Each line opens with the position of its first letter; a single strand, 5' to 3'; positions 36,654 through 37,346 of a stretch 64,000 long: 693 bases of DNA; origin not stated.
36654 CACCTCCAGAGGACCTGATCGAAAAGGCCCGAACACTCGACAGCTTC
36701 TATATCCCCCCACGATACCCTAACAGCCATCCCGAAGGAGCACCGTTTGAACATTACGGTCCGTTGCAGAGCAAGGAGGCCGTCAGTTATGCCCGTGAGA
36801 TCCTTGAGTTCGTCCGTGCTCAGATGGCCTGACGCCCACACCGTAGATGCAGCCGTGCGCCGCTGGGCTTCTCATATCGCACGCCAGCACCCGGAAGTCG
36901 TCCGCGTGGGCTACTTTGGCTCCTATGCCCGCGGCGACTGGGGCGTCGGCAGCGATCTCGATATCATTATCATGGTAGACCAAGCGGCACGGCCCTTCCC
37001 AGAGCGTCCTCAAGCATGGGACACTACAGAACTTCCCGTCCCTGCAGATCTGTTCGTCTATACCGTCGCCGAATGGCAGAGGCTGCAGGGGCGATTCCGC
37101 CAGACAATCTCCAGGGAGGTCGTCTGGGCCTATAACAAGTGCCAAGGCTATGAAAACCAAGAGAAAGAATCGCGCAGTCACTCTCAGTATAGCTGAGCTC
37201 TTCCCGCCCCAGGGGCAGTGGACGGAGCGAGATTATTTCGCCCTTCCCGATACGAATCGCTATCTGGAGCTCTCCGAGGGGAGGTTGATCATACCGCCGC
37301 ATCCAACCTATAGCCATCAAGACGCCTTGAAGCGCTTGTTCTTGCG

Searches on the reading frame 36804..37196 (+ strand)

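Call 71: search_protein_families(library=pfam, proteins=[window:36804-37196:+], max_evalue=0.001)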
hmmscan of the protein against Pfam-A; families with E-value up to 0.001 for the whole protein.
window:36804-37196:+ (130 aa): 2 families
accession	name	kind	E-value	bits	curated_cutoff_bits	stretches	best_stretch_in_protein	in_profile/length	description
PF01909.29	NTP_transf_2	-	1.4e-08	35.4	21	1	26-62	8-44/93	Nucleotidyltransferase domain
PF18765.7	Polbeta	-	2e-06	28.3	26.9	1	24-61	5-42/93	Polymerase beta, Nucleotidyltransferase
